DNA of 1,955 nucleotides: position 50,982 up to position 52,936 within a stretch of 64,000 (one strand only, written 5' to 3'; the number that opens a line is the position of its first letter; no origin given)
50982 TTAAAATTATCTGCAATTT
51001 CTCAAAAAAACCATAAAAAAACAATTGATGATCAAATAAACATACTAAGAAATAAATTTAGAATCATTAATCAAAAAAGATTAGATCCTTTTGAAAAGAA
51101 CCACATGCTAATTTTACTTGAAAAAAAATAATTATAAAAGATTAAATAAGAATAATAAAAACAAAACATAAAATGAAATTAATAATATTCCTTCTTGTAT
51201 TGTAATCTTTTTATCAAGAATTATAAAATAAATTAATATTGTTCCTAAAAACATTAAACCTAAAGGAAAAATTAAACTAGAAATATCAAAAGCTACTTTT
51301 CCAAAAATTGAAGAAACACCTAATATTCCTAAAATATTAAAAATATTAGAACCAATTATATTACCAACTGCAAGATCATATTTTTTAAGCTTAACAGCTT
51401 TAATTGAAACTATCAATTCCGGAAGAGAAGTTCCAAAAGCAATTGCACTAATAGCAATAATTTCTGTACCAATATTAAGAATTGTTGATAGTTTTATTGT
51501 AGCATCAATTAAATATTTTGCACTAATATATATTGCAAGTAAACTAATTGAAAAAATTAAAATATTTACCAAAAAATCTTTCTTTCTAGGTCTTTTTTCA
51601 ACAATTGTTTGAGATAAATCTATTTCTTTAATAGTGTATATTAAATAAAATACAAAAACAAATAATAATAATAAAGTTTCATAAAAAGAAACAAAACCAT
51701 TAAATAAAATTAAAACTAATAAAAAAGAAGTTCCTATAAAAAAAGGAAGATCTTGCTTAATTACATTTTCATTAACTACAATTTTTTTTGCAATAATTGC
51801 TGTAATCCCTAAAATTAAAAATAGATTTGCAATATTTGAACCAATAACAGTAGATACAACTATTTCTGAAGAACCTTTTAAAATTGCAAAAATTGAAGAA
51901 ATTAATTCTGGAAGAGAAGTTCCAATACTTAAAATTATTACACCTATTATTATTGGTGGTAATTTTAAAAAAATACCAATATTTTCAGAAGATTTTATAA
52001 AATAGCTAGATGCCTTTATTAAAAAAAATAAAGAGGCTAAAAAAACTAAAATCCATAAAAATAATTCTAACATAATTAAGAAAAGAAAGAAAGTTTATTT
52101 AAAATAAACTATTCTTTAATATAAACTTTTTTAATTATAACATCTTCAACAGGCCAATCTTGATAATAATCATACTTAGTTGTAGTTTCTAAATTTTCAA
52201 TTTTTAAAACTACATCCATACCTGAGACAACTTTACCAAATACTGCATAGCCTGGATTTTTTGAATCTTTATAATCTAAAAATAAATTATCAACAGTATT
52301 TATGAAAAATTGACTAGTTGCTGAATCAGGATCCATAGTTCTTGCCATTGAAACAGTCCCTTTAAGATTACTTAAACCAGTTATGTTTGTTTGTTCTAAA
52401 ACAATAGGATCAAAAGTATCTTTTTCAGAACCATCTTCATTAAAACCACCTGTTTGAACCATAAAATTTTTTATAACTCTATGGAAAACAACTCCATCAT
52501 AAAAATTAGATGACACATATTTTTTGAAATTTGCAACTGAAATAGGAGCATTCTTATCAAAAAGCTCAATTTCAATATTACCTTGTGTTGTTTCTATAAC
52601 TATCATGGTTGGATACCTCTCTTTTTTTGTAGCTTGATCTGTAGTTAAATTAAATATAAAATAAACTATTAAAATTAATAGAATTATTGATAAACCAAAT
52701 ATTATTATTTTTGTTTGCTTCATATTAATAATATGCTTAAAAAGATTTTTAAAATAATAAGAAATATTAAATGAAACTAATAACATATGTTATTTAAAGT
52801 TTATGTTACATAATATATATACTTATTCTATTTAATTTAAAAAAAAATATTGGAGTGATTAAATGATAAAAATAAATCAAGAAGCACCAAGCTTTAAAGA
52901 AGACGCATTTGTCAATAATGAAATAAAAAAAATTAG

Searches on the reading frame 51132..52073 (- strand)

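Call 38: search_protein_families(library=pfam, proteins=[window:51132-52073:-], max_evalue=0.1)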
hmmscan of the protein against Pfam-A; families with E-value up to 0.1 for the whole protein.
window:51132-52073:- (313 aa): 1 family
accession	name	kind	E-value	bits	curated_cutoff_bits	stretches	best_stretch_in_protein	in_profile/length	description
PF01699.29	Na_Ca_ex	-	4.8e-57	192.6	24.9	2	171-310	3-150/151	Sodium/calcium exchanger protein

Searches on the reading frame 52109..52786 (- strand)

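Call 38: search_protein_families(library=pfam, proteins=[window:52109-52786:-], max_evalue=0.1)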
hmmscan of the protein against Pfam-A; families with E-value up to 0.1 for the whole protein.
window:52109-52786:- (225 aa): 1 family
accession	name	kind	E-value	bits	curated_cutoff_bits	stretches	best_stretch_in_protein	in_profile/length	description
PF00160.26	Pro_isomerase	-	7.3e-46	156.7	21.7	1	62-221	2-157/159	Cyclophilin type peptidyl-prolyl cis-trans isomerase/CLD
